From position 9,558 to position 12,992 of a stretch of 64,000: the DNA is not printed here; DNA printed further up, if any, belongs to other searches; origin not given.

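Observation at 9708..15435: Complete compact type II-C CRISPR-Cas9 system with intact catalytic motifs and 17 spacers of unknown targets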

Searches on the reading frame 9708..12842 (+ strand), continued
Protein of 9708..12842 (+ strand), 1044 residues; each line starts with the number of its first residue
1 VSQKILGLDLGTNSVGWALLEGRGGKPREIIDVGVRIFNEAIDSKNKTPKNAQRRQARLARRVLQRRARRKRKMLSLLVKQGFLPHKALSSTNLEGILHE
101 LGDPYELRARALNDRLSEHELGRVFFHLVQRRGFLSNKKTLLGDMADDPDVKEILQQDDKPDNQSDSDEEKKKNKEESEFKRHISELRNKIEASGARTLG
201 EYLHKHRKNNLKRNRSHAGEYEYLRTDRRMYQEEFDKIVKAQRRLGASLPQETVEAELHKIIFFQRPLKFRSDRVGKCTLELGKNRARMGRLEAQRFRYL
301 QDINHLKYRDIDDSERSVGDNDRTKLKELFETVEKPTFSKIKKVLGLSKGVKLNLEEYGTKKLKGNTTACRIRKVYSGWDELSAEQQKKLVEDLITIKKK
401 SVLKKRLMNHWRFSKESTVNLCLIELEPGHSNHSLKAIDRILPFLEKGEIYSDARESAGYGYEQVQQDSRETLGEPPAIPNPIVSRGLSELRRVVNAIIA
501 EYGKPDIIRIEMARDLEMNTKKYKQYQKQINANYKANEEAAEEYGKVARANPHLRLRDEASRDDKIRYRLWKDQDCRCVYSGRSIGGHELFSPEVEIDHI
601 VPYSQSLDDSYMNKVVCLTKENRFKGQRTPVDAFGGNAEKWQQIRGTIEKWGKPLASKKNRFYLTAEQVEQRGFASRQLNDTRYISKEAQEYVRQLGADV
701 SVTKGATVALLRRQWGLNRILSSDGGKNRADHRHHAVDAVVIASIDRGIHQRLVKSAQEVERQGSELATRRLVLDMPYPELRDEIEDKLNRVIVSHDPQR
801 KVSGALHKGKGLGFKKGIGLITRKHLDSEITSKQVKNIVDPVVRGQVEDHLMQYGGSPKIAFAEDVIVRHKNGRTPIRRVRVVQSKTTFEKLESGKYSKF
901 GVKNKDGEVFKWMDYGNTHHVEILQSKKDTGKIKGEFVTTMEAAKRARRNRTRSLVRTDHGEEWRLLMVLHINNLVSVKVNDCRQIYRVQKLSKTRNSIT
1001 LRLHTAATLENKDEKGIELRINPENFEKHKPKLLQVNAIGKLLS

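Call 13: search_solved_structures(query=window:9708-12842:+, max_evalue=0.001, show_alignments=2)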
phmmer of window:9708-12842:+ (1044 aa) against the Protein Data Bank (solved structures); distinct sequences matched with E-value up to 0.001: 48.
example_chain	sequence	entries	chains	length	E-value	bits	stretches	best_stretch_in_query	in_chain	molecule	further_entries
9ar4_A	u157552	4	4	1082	4.3e-83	283.2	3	432-791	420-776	CRISPR-associated endonuclease Cas9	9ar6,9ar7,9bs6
8jtj_A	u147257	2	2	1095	3.5e-81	276.8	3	430-791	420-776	CRISPR-associated endonuclease Cas9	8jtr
8uza_A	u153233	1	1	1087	1.1e-80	275.2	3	430-791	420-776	CRISPR-associated endonuclease Cas9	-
8uzb_A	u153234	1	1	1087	7.7e-78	265.8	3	429-791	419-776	CRISPR-associated endonuclease Cas9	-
21dz_A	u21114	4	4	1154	8.8e-78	265.6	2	274-756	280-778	CRISPR-associated endonuclease Cas9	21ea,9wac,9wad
8ja0_A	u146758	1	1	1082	5.7e-68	233.1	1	5-757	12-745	CRISPR-associated endonuclease Cas9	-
6kc8_A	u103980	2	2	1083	5.7e-68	233.1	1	5-757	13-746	CRISPR-associated endonuclease Cas9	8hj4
6jdq_A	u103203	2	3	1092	6.2e-68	233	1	5-757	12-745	CRISPR-associated endonuclease Cas9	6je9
8hnt_A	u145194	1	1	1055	1.1e-67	232.1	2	171-755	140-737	CRISPR-associated endonuclease Cas9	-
6jdv_A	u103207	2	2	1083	1.4e-66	228.6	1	5-757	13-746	CRISPR-associated endonuclease Cas9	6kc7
8hnw_A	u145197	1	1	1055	2.6e-66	227.6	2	171-755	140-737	CRISPR-associated endonuclease Cas9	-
6je4_A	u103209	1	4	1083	1.7e-65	224.9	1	5-757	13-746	CRISPR-associated endonuclease Cas9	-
8hnv_A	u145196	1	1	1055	3.5e-65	223.9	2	171-755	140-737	CRISPR-associated endonuclease Cas9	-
6je3_A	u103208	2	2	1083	9.4e-65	222.5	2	191-757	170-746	CRISPR-associated endonuclease Cas9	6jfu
6rj9_C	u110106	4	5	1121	2.6e-43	151.5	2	478-747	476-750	CRISPR-associated endonuclease Cas9 1 | Streptococcus Thermophilus 1 Cas9 | Cas 9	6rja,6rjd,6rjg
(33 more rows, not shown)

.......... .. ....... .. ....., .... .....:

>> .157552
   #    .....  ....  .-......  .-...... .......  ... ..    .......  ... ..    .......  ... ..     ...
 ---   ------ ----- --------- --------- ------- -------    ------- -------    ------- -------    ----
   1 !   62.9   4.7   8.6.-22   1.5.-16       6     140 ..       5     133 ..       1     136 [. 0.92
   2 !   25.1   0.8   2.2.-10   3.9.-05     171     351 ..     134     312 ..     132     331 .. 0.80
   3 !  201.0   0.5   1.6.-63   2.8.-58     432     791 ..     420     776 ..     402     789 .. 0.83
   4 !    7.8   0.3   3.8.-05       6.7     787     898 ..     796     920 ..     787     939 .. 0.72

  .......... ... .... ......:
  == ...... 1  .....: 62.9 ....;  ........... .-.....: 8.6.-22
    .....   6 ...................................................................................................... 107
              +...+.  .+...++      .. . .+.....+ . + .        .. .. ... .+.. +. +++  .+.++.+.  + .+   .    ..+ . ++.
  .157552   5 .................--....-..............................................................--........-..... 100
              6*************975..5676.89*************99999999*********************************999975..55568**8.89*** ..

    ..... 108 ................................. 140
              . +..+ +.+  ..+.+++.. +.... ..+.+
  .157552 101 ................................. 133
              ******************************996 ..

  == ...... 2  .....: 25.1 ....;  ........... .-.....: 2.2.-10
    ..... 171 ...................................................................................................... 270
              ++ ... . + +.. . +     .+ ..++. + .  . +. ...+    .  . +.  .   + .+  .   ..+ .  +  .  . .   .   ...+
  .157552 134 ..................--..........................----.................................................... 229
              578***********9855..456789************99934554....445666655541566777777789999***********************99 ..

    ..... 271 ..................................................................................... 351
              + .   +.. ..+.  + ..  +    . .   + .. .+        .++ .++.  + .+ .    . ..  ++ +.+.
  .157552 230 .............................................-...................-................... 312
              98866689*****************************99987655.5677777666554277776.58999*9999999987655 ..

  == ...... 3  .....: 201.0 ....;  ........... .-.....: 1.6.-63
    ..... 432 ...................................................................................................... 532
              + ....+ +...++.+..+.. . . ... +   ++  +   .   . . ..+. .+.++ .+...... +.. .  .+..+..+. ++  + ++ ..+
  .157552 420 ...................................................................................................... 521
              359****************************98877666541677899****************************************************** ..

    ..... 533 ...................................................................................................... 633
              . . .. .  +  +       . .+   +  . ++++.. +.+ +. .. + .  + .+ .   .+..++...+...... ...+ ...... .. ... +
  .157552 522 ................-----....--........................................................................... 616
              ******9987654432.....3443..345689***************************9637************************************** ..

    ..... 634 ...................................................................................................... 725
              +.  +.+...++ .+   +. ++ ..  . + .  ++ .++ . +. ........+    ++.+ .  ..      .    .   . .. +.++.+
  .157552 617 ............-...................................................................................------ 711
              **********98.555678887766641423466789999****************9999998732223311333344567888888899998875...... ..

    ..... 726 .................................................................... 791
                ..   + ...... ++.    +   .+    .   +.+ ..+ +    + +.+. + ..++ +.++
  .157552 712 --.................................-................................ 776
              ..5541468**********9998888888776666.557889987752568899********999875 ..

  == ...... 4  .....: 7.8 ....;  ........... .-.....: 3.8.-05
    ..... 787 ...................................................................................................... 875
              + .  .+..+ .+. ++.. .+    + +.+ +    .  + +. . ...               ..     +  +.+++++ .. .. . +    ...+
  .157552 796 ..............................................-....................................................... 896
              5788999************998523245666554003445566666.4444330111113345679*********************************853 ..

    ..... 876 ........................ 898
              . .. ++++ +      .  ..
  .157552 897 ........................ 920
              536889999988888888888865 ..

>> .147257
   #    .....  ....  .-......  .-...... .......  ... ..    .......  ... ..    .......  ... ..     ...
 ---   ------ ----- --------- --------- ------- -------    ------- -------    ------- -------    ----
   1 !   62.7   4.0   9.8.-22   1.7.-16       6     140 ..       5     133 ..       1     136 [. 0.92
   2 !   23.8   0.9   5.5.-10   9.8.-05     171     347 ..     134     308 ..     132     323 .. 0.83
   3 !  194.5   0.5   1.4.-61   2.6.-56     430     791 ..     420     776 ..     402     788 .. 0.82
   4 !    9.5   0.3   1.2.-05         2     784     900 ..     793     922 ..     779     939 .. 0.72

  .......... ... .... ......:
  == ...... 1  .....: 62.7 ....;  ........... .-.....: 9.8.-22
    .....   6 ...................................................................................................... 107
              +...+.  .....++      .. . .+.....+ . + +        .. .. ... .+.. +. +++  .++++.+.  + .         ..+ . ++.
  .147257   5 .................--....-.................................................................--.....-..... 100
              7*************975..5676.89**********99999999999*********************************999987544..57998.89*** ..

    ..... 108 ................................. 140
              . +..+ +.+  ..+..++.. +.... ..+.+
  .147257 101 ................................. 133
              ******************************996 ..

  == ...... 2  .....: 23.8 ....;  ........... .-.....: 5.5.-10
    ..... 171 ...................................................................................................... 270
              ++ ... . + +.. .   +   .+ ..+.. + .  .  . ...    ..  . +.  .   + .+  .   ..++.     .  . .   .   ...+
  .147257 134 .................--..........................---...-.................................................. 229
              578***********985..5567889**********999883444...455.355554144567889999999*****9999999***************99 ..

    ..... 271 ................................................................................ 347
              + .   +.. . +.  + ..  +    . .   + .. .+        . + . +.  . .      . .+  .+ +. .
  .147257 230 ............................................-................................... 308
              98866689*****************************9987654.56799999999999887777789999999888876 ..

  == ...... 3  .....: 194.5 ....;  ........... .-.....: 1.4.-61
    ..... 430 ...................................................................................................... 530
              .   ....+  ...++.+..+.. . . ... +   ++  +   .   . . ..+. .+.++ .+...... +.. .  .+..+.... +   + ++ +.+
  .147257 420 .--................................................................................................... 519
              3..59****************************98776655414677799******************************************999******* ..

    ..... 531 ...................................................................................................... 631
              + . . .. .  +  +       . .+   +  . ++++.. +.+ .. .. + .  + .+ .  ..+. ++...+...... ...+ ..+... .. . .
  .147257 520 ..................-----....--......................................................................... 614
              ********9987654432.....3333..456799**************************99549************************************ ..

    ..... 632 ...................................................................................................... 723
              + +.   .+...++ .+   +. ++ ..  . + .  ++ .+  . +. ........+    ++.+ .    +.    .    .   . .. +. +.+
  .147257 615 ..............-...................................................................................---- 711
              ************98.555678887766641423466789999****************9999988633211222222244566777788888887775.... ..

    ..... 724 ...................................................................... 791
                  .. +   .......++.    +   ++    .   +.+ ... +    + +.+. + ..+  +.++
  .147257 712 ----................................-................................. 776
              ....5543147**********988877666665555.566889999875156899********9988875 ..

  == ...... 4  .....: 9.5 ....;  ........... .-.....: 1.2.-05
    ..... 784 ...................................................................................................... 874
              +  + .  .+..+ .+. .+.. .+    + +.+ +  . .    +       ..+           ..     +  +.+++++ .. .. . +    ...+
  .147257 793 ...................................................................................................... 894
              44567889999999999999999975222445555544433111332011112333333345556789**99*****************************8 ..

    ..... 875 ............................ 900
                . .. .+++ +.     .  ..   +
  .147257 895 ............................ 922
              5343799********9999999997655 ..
